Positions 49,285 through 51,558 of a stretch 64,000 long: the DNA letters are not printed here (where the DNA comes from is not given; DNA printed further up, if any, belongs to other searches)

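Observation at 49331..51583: Tandemly duplicated promoter-plus-signal-peptide module driving two different secreted proteins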

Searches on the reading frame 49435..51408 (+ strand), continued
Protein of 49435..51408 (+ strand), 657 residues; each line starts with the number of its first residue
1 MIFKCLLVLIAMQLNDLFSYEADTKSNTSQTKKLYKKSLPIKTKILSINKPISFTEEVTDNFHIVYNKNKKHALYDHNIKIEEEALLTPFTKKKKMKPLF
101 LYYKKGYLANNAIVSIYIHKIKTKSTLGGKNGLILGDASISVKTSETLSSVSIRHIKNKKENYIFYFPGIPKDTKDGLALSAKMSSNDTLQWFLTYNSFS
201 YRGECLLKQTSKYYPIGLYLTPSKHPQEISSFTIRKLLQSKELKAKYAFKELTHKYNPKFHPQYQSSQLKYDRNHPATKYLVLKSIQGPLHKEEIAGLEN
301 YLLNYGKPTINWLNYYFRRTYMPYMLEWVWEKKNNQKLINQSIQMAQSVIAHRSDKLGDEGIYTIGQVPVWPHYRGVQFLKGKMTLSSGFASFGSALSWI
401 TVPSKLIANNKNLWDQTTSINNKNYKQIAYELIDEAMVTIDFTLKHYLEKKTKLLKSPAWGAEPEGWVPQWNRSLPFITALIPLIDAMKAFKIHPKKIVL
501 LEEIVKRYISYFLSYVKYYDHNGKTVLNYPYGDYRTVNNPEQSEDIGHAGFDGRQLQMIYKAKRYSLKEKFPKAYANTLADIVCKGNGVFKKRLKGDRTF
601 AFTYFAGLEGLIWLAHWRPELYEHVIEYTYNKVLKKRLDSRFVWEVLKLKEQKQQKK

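Call 49: list_cluster_members(proteins=[P0016, P0017, P0018, P0019, P0020, P0021, P0022, P0024, P0003, P0004])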
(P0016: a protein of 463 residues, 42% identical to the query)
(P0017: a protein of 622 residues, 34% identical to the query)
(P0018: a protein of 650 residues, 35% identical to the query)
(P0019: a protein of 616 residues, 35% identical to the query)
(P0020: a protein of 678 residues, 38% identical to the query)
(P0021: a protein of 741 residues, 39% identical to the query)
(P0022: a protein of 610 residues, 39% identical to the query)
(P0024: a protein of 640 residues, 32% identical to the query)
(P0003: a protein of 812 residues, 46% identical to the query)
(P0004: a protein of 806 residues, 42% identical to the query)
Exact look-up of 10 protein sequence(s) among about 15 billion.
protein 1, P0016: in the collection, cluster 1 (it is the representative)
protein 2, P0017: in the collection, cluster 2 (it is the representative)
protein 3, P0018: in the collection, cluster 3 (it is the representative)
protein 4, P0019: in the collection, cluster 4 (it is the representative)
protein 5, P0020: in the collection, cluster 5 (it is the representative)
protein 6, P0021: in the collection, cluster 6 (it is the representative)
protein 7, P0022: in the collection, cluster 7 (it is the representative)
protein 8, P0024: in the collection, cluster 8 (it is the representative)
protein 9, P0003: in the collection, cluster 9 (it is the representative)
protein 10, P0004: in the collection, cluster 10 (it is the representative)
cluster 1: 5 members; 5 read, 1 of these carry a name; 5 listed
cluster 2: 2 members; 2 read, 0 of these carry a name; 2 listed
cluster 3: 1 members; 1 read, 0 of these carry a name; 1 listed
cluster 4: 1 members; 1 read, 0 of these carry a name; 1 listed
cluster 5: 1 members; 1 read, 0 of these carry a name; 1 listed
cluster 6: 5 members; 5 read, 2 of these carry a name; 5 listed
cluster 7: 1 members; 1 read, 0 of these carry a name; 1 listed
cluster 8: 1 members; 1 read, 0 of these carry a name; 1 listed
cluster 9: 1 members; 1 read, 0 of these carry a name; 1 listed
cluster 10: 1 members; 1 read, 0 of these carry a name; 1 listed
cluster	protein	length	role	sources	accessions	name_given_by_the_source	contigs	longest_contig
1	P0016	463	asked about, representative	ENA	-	-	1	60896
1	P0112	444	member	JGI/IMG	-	hypothetical protein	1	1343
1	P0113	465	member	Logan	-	-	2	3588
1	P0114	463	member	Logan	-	-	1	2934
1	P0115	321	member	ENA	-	-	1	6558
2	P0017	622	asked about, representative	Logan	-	-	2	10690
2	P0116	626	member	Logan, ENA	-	-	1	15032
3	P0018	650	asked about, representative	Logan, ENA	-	-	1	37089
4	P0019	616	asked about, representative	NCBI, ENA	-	-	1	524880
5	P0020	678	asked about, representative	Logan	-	-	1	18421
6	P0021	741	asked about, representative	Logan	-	-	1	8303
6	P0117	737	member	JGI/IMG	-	hypothetical protein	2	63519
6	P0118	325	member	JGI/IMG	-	hypothetical protein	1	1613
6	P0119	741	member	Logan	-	-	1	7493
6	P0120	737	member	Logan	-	-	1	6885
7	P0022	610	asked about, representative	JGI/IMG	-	-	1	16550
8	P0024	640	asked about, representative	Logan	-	-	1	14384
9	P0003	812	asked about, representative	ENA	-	-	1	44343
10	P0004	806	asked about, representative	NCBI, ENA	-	-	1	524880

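Call 51: find_encoding_contigs(protein=P0019, flank=10000, max_places=2)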
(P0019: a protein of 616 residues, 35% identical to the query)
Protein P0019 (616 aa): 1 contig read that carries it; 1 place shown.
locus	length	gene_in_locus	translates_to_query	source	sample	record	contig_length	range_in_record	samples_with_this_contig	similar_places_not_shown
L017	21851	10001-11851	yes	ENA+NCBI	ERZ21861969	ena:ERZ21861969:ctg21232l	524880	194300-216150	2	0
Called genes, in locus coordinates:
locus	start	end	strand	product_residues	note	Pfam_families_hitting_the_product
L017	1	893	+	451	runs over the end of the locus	PF14821:Thr_synth_N, PF00291:PALP, PF24857:THR4_C (weak)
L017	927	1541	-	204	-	-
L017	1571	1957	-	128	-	PF01479:S4 (weak), PF28601:HSP15_C (faint)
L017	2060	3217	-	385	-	PF00155:Aminotran_1_2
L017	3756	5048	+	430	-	PF12704:MacB_PCD, PF02687:FtsX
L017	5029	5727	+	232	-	PF00005:ABC_tran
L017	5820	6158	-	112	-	-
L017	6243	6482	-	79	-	PF01016:Ribosomal_L27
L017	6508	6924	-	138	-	PF00829:Ribosomal_L21p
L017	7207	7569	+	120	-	PF07719:TPR_2 (faint), PF13431:TPR_17 (faint), PF14559:TPR_19 (faint), PF13432:TPR_16 (faint)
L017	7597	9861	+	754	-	PF17764:PriA_3primeBD, PF13604:AAA_30 (faint), PF04851:ResIII, PF00270:DEAD, PF18319:Zn_ribbon_PriA, PF00271:Helicase_C, PF18074:PriA_C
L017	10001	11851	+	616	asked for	-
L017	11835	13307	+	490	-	PF00884:Sulfatase, PF01663:Phosphodiest (faint), PF16347:SGSH_C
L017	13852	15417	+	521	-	PF00884:Sulfatase, PF01676:Metalloenzyme (faint), PF00884:Sulfatase, PF16347:SGSH_C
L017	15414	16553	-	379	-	-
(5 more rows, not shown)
